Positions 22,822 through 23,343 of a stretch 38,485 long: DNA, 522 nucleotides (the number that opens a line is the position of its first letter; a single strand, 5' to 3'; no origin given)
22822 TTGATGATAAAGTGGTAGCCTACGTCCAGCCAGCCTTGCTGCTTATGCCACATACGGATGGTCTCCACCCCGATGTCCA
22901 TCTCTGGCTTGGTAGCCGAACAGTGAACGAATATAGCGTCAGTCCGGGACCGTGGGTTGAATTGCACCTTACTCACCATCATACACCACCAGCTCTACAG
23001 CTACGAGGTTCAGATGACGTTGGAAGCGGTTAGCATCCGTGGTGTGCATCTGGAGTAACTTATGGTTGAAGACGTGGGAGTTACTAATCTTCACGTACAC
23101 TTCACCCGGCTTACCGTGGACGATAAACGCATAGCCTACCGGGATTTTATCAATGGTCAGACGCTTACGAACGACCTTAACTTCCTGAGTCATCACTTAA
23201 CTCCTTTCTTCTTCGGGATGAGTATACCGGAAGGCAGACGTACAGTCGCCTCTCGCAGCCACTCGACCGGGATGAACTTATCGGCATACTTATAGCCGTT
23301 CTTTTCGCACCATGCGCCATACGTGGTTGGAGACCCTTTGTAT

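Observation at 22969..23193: Extra 74-aa gene between endonuclease I and lysozyme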

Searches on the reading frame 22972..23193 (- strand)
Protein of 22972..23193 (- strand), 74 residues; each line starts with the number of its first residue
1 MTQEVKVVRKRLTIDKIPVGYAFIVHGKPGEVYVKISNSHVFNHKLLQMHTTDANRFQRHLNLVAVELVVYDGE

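Call 4: search_protein_families(library=pfam, proteins=[window:22972-23193:-], max_evalue=1)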
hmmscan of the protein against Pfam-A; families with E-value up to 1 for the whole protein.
window:22972-23193:- (74 aa): 0 families

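Call 5: search_protein_families(library=phrogs, proteins=[window:22972-23193:-], max_evalue=1)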
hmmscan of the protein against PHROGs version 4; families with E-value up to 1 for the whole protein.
window:22972-23193:- (74 aa): 2 families
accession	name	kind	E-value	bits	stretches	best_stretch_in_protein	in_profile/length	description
phrog_15211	-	unknown function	1.5e-51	173.4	1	1-74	1-74/74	-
phrog_16385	-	unknown function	7.1e-34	118.4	1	5-74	88-157/157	-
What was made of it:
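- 22969..23193 (-): Gene 3.2, short isoform: 74 codons plus TAA stop. PHROG 15211, E 1.5e-51, full length 1-74/74 (call 5).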

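Call 8: find_homologous_proteins(query=window:22972-23193:-, max_evalue=0.01)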
Query window:22972-23193:- (74 aa): 7 proteins with E <= 0.01 among 7 candidates.
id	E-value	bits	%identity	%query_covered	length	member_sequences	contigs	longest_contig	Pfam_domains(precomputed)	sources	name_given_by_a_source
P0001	3.4e-41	155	99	100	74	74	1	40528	-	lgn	-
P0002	9.7e-31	122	78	100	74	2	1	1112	-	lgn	-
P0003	3.2e-29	117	75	97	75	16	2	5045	-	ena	-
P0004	2.9e-27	111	79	95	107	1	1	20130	-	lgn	-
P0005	5.7e-27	110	79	95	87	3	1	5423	-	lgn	-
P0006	1.1e-26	109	79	95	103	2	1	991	-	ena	-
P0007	2.9e-21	92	77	84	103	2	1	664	-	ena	-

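Call 9: search_protein_families(library=ncbifam, proteins=[window:22972-23193:-], max_evalue=10)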
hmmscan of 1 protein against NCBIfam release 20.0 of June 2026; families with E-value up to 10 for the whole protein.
window:22972-23193:- (74 aa): 1 family
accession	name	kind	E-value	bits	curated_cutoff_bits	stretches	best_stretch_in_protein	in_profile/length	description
NF002498.0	PRK01827.1-4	equivalog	0.031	13.6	427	1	22-56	203-237/283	thymidylate synthase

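Call 10: search_solved_structures(query=window:22972-23193:-, max_evalue=10)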
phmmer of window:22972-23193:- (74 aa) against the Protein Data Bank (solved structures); distinct sequences matched with E-value up to 10: 0.

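Call 12: search_dna_similar(query=window:22972-23193:-, collection=phages, mode=protein, max_evalue=0.01, rows=spread, max_rows=60)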
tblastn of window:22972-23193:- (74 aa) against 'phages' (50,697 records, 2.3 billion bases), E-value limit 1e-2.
Records with a match: 221; places in all: 222; records where one place covers at least 80% of the query: 217.
Best place of each record, by identity: >=99% 10; 95-99% 66; 80-90% 57; 60-80% 85; <60% 3.
By first word of the organism name: Escherichia 87; Salmonella 59; Enterobacter 18; Kayfunavirus 17; Citrobacter 10; Shigella 6; Cronobacter 5; Klebsiella 5; Providencia 3; Bacteriophage 2; and 9 more.
By host as written in the record: Escherichia coli 47; Salmonella enterica subsp. enterica serovar Typhi 28; - 27; Salmonella enterica subsp. enterica serovar Typhi strain BRD948 10; Enterobacter cloacae 7; Citrobacter freundii CF3 5; Salmonella enterica subsp. enterica serovar Paratyphi C 5; Klebsiella pneumoniae 4; and 58 more.
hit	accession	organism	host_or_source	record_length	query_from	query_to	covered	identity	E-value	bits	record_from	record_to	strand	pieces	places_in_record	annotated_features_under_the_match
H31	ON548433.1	Escherichia phage vB_EcoP_FFK3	Escherichia coli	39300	1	74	100%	100.0%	4e-43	152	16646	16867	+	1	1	hypothetical protein | N-acetylmuramoyl-L-alanine amidase | endonuclease I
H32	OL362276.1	Escherichia phage HC13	Escherichia coli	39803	1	74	100%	100.0%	4e-43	152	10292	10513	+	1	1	hypothetical protein | endonuclease I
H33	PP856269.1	Escherichia phage UFJF_EcSW4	Escherichia coli ATCC 11775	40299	1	74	100%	100.0%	4e-43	152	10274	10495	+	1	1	hypothetical protein | endolysin | endonuclease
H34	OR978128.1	Salmonella phage Vb_SalP_792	Salmonella enterica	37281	1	74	100%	98.6%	1e-42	151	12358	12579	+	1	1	hypothetical protein | endolysin | endonuclease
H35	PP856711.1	Salmonella phage vB_STmST19_KE05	Salmonella enterica subsp. enterica ...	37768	1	74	100%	98.6%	1e-42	151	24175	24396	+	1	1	hypothetical protein | amidase | endonuclease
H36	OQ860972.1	Salmonella phage ST45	Salmonella enterica subsp. enterica ...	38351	1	74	100%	98.6%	1e-42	151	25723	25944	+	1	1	hypothetical protein | endonuclease I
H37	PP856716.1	Salmonella phage vB_STmST19_KE14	Salmonella enterica subsp. enterica ...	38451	1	74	100%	98.6%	1e-42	151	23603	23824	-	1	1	hypothetical protein | amidase | endonuclease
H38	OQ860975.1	Salmonella phage ST37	Salmonella enterica subsp. enterica ...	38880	1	74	100%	98.6%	1e-42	151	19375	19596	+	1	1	hypothetical protein | endolysin | endonuclease I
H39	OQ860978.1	Salmonella phage ST29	Salmonella enterica subsp. enterica ...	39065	1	74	100%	98.6%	1e-42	151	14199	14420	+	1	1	hypothetical protein | endolysin | endonuclease I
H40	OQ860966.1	Salmonella phage ST59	Salmonella enterica subsp. enterica ...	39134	1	74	100%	98.6%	1e-42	151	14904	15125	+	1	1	hypothetical protein | endolysin | endonuclease I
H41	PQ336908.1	Salmonella phage CHRF_20041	Salmonella enterica subsp. enterica ...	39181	1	74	100%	98.6%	1e-42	151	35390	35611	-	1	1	hypothetical protein | amidase | endonuclease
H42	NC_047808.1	Escherichia phage vB_EcoP_F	Escherichia coli O18ac:K1:H7 ColV+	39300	1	74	100%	98.6%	1e-42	151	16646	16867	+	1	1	hypothetical protein | amidase | endonuclease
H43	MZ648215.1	Escherichia phage vB_EcoP_IMEP24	Escherichia coli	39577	1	74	100%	98.6%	1e-42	151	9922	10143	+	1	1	hypothetical protein | n-acetylmuramoyl-l-alanine amidase | endonuclease I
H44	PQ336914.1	Salmonella phage CHRF_30116.2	Salmonella enterica subsp. enterica ...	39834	1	74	100%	98.6%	1e-42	151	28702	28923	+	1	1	hypothetical protein | amidase | endonuclease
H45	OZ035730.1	Kayfunavirus CLBP1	-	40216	1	74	100%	98.6%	1e-42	151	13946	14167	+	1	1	record has no annotation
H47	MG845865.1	Escherichia phage YZ1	Escherichia coli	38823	1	74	100%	98.6%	3e-42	150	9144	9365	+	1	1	RNA polymerase inhibitor | endonuclease I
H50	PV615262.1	Acinetobacter phage vB_Aba_01KA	Acinetobacter baumannii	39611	1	74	100%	95.9%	2e-42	150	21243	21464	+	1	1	hypothetical protein | amidase | endonuclease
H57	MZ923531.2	Salmonella phage PRF-SP1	Salmonella enterica subsp. enterica ...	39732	5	74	95%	85.7%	1e-31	119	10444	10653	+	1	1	hypothetical protein (x2)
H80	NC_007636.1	Escherichia phage K1F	-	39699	5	74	95%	77.1%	6e-28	109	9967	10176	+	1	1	3.2: gp3.2 protein | 3.5: amidase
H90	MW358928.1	Providencia phage PSTRCR_120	sewage sample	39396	16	58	58%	48.8%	3e-4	42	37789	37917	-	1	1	hypothetical protein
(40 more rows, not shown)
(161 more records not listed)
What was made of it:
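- All rows shown in the 95-100% identity bands (76 records) are 74-aa forms (call 12).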

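Call 13: get_annotated_region(hit=H80, flank=1500)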
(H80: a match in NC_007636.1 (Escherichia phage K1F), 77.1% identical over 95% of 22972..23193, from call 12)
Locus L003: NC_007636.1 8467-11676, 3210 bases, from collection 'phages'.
description: Enterobacteria phage K1F, complete genome.
organism: Escherichia phage K1F (NCBI taxid 344021)
taxonomy: Viruses; Duplodnaviria; Heunggongvirae; Uroviricota; Caudoviricetes; Autographiviridae; Studiervirinae; Kayfunavirus; Kayfunavirus K1F
host: -; source: -; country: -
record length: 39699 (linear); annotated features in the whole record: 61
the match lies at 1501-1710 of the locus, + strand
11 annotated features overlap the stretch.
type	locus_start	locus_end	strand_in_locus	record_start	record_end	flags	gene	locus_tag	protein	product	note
CDS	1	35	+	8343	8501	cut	2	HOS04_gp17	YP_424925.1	RNA polymerase inhibitor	putative host RNA polymerase inhibitor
CDS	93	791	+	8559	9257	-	2.5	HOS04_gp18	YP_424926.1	Gp2.5-like ssDNA binding protein and ssDNA annealing protein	putative single-stranded DNA-binding protein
CDS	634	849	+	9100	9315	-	2.55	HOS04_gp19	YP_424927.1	gp2.55 protein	-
CDS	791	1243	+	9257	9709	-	3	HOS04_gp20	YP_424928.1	endonuclease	putative endonuclease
CDS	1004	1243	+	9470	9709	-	3B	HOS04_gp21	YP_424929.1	endonuclease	putative endonuclease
CDS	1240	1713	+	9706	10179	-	3.2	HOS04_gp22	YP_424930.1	gp3.2 protein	-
CDS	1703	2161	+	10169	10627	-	3.5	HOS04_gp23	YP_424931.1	amidase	putative lysozyme/RNA polymerase inhibitor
CDS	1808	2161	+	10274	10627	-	3.5B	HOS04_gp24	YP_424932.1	amidase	putative lysozyme/RNA polymerase inhibitor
CDS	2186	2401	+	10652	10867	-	3.7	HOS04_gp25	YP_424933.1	gp3.7 protein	-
CDS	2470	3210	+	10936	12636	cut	4A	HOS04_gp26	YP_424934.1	toprim domain-containing protein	putative DNA primase/helicase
CDS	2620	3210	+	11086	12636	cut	4B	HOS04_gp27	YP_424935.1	toprim domain-containing protein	putative DNA helicase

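Call 14: get_annotated_region(hit=H90, flank=2500)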
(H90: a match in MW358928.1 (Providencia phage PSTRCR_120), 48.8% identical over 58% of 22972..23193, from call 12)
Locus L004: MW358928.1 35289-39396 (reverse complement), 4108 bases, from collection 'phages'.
description: Providencia phage PSTRCR_120, complete genome.
organism: Providencia phage PSTRCR_120 (NCBI taxid 2800826)
taxonomy: Viruses; Duplodnaviria; Heunggongvirae; Uroviricota; Caudoviricetes; Autographiviridae; Studiervirinae
host: -; source: sewage sample; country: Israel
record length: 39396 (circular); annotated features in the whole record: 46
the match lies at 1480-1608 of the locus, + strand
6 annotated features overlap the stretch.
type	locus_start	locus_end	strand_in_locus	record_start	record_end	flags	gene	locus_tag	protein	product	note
CDS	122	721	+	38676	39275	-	-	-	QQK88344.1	hypothetical protein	-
CDS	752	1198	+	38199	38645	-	-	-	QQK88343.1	endonuclease I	endonuclease I, four-way DNA junctions resolving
CDS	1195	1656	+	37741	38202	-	-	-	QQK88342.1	hypothetical protein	-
CDS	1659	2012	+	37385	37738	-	-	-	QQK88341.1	hypothetical protein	-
CDS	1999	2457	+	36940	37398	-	-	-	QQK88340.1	endolysin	-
CDS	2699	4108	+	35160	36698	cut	-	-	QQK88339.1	primase/helicase protein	T7-like phage primase/helicase protein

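Call 15: get_annotated_region(hit=H57, flank=1500)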
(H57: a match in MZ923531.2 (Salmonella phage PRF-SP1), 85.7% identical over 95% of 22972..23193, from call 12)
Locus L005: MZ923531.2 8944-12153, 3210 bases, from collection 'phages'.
description: Salmonella phage PRF-SP1, complete genome.
organism: Salmonella phage PRF-SP1 (NCBI taxid 2873462)
taxonomy: Viruses; Duplodnaviria; Heunggongvirae; Uroviricota; Caudoviricetes; Autographiviridae; Studiervirinae; Kayfunavirus
host: Salmonella enterica subsp. enterica serovar Paratyphi A; source: rainforest soil; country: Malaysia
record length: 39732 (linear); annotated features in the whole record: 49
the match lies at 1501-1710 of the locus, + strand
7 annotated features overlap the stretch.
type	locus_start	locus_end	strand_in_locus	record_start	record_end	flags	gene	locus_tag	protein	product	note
CDS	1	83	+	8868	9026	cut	2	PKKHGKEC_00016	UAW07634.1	bacterial RNA polymerase inhibitor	-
CDS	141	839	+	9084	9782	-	-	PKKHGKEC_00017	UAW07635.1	single-stranded DNA-binding protein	single-stranded DNA-binding protein gp2.5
CDS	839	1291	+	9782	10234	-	3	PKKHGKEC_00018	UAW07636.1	endonuclease I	-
CDS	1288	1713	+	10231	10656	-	-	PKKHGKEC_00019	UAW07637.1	hypothetical protein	-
CDS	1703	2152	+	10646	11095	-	-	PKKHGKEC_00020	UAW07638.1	hypothetical protein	-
CDS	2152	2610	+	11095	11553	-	-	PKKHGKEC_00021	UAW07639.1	endolysin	-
CDS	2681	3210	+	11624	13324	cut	4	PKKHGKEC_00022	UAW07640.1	DNA primase/helicase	-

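Call 28: find_related_loci(query=A1, collection=viral_contigs, flank=3000)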
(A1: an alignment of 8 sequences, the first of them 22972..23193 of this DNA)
Query A1 (74 aa) in viral_contigs; peptide patterns used: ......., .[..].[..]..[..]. (x = any residue, [..] = any of these).
152 stretches matched a pattern; 23 encode a relative of the query (tblastn E <= 1e-3); 23 distinct loci.
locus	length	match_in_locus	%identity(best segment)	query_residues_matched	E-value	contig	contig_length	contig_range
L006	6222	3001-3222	99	1-74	7e-47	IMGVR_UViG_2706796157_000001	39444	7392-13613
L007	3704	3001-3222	99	1-74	7e-47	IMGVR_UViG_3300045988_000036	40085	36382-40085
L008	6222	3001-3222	99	1-74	7e-47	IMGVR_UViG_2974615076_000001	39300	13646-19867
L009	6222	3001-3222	99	1-74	7e-47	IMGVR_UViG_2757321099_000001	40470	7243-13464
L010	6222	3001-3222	96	1-74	7e-46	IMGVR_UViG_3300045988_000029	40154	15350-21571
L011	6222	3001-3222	96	1-74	7e-46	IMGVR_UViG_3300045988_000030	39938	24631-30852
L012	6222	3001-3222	81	1-74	2e-37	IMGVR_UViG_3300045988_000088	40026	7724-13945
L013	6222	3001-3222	81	1-74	2e-37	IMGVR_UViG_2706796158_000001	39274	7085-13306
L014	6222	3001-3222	81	1-74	2e-37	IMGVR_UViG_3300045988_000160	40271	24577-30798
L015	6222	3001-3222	81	1-74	2e-37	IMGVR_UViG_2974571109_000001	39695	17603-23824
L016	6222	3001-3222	81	1-74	2e-37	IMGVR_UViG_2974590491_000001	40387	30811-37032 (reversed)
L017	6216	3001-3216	79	3-74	8e-36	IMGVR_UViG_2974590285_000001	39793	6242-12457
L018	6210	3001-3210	86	5-74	6e-36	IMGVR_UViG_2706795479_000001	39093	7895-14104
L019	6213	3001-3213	75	4-74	6e-32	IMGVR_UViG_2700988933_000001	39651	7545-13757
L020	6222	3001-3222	80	1-74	1e-30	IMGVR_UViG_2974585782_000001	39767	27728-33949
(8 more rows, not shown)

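Call 30: predict_structure(alignment_id=A1)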
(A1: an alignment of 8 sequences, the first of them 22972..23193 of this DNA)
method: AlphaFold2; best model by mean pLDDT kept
length: 74 residues; sequences in the alignment: 8
mean_pLDDT: 38.3   pTM: 0.18
mean pLDDT of the five models: 38.3, 36.9, 36.1, 36.1, 34.8
residues with pLDDT >= 90: 0; 70-90: 0; 50-70: 0; < 50: 74
segments of 3 or more residues with pLDDT < 50: 1-74
pLDDT, mean of each block of 10 residues (from residue 1): 37 42 42 40 32 38 39 34
secondary structure, 60 per line:
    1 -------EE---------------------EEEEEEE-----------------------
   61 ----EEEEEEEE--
elements in order: E31-37 E65-72
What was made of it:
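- The first AlphaFold run, with 8 sequences, failed (pLDDT 38, call 30).
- Tried and rejected: The first AlphaFold run with 8 near-identical sequences failed (pLDDT 38, call 30).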

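Call 33: search_protein_representatives(alignment_id=A1)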
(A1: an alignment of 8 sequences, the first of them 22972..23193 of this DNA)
Query: 8 sequences, 75 profile positions. Proteins with E-value up to 0.001 (for the whole library): 14; up to 1e-10: 11; up to 1e-30: 9. The best 14 are listed.
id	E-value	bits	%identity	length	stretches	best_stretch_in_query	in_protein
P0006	1.5e-44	165.9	-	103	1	3-75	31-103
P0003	3.9e-43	161.4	-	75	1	1-75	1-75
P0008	1.6e-42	159.4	-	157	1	3-75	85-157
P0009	1.8e-42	159.3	-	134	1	3-75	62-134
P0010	3.6e-42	158.3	-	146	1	3-75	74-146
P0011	2.4e-41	155.6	-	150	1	3-75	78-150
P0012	7.8e-41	154.0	-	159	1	3-75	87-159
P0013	1.2e-40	153.4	-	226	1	3-75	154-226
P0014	6.1e-40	151.1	-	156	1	3-75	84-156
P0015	3.7e-26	107.0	-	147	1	4-75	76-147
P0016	7.5e-26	106.0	-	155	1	4-75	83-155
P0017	1.8e-06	43.9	-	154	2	18-60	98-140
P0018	4.4e-06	42.7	-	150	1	11-68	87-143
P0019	3.6e-04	36.5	-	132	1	18-61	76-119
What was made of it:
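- Tried and rejected: An exhaustive profile search of 1.84 billion representative proteins found only 14 family members (call 33).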

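Call 38: search_protein_families(library=pfam, proteins=[P0013, P0014, P0016, P0017, P0010, P0011, P0009, P0019, P0015, L005:1288-1710:+], max_evalue=1)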
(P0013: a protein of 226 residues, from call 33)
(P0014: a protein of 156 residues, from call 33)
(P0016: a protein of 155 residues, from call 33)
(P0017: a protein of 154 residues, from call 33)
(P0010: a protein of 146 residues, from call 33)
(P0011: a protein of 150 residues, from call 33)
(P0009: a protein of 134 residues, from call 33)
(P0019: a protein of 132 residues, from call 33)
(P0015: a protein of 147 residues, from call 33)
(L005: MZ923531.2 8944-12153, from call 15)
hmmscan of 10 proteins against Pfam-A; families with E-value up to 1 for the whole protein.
P0013 (226 aa): 0 families

P0014 (156 aa): 0 families

P0016 (155 aa): 0 families

P0017 (154 aa): 0 families

P0010 (146 aa): 0 families

P0011 (150 aa): 1 family
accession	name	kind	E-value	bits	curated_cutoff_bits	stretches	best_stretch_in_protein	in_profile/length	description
PF07791.16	Imm11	-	0.076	12.8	22.1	1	111-137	153-179/194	Immunity protein family (Imm11)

P0009 (134 aa): 0 families

P0019 (132 aa): 0 families

P0015 (147 aa): 0 families

L005:1288-1710:+ (141 aa): 1 family
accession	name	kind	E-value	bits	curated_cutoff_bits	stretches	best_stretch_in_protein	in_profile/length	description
PF11358.13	DUF3158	-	0.25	11.4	27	1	42-97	32-87/156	Protein of unknown function (DUF3158)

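Call 39: search_protein_families(library=padloc, proteins=[window:22972-23193:-, P0013, P0014, P0016, P0017, P0010, P0011, P0009], max_evalue=1)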
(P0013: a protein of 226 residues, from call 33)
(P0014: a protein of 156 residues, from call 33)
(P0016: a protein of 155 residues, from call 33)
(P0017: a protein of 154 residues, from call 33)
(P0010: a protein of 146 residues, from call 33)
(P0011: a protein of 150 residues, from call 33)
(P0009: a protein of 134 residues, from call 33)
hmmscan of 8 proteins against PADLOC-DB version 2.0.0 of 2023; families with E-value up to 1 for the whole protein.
window:22972-23193:- (74 aa): 0 families

P0013 (226 aa): 0 families

P0014 (156 aa): 0 families

P0016 (155 aa): 0 families

P0017 (154 aa): 0 families

P0010 (146 aa): 1 family
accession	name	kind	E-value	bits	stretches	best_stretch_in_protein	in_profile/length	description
PDLC01477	Cas6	-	0.0022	15.6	1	15-65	72-122/296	"CAS-I,CAS-II,CAS-III,CAS-IV,CAS-V,CAS-VI; crRNAmaturation"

P0011 (150 aa): 0 families

P0009 (134 aa): 1 family
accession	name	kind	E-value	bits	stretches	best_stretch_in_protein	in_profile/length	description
PDLC00003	DruB1|DruB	-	0.0032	14.4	1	35-118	283-366/477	Unknown function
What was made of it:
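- On Known anti-defence or host-takeover proteins: PADLOC, which holds defence-system proteins, gives nothing for the 74-aa protein (call 39).
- Tried and rejected: Pfam and PADLOC on the long isoforms gave only sub-threshold noise (calls 38, 39).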

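Call 40: predict_structure(alignment_id=A2)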
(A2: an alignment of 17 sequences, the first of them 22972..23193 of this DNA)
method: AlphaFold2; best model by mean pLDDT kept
length: 74 residues; sequences in the alignment: 17
mean_pLDDT: 81.1   pTM: 0.66
mean pLDDT of the five models: 81.1, 80.7, 73.4, 57.3, 55.9
residues with pLDDT >= 90: 30; 70-90: 26; 50-70: 15; < 50: 3
segments of 3 or more residues with pLDDT < 50: none
pLDDT, mean of each block of 10 residues (from residue 1): 59 90 86 93 92 89 69 53
secondary structure, 60 per line:
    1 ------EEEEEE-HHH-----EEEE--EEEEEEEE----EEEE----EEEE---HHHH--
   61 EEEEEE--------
elements in order: E7-12 E22-25 E28-35 E40-43 E48-51 H55-58 E61-66
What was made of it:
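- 23023..23097 (-): Codons 33-57, the invariant core: Y33, S37-N38-S39-H40, F42, Q48-M49-H50-T51-T52, R56-F57. Predicted strands beta3 to beta5 plus a short helix. Secondary structure from the AlphaFold model (call 40).
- On SH3-like small beta-barrel fold class: AlphaFold model with pLDDT 81 and six strands (call 40).
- On HNH homing endonuclease (a common extra gene in T7-like genomes): The predicted fold is an all-beta barrel (call 40).
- AlphaFold with 17 sequences gives pLDDT 81 and pTM 0.66, all-beta (call 40).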

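Call 46: fold_search(model_id=the predicted structure, library=viral)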
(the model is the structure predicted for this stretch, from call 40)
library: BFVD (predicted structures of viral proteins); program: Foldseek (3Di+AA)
matches with E <= 10: 619; with E <= 0.001: 4
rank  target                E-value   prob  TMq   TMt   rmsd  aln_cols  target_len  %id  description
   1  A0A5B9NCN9            2.2e-09  1.00  0.68  0.68   4.7        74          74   97  Uncharacterized protein [Escherichia phage Penshu1]
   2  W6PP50                1.0e-05  1.00  0.67  0.36   5.0        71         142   75  Hypothetical phage protein [Citrobacter phage CR8]
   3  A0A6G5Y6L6            4.2e-04  1.00  0.65  0.36   3.5        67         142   33  (no name in the UniProt tables at hand)
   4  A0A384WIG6            8.7e-04  0.99  0.31  0.17  12.2        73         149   75  Uncharacterized protein [Escherichia phage IMM-002]
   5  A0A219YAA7            2.5e-03  1.00  0.68  0.65   2.9        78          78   14  (no name in the UniProt tables at hand)
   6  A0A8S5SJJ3            4.4e-03  1.00  0.58  0.40   2.3        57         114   14  Stage II sporulation protein E (SpoIIE) [Siphoviridae sp. ctvhu9]
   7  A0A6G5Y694            4.7e-03  1.00  0.56  0.59   4.9        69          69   25  (no name in the UniProt tables at hand)
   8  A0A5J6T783            5.3e-03  1.00  0.64  0.59   4.7        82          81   12  ZP domain-containing protein [Proteus phage Myduc]
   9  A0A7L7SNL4            5.6e-03  1.00  0.60  0.61   4.6        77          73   14  Uncharacterized protein [Proteus phage 3H10_20]
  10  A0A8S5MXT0            9.2e-03  1.00  0.57  0.56   4.5        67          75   15  Uncharacterized protein [Siphoviridae sp. ctuUw41]
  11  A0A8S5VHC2            9.2e-03  1.00  0.61  0.63   4.5        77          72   18  Uncharacterized protein [Siphoviridae sp. ctNxi14]
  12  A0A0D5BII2            9.7e-03  1.00  0.68  0.68   3.2        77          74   13  Uncharacterized protein [Escherichia phage 172-1]
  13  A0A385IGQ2            1.0e-02  1.00  0.67  0.60   4.1        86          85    8  Uncharacterized protein [Dickeya phage Luksen]
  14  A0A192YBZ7            1.1e-02  1.00  0.60  0.60   4.5        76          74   13  Uncharacterized protein [Morganella phage vB_MmoP_MP2]
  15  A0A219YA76            1.2e-02  1.00  0.67  0.67   3.3        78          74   20  (no name in the UniProt tables at hand)
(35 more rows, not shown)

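Call 58: get_annotated_region(hit=H47, flank=1200)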
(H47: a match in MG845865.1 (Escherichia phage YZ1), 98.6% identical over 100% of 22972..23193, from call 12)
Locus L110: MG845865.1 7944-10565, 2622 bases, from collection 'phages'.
description: Escherichia phage YZ1, complete genome.
organism: Escherichia phage YZ1 (NCBI taxid 2079534)
taxonomy: Viruses; Duplodnaviria; Heunggongvirae; Uroviricota; Caudoviricetes; Autographiviridae; Studiervirinae; Kayfunavirus; Kayfunavirus YZ1
host: Escherichia coli; source: wastewater treatment system; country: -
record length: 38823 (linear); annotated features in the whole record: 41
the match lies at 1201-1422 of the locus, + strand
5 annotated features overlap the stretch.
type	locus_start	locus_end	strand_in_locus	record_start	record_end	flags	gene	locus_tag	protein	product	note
CDS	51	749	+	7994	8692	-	-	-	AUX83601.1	ssDNA-binding protein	-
CDS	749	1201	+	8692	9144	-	-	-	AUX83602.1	endonuclease I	-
CDS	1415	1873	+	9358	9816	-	-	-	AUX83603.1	RNA polymerase inhibitor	-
CDS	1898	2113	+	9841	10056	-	-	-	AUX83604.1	hypothetical protein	-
CDS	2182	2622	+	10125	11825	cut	-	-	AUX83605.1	primase/helicase protein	-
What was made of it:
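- Tried and rejected: *Phage YZ1 annotates this ORF as 'RNA polymerase inhibitor'.* That label belongs to its gene 3.5; the gp3.2 ORF is simply unannotated there (call 58).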
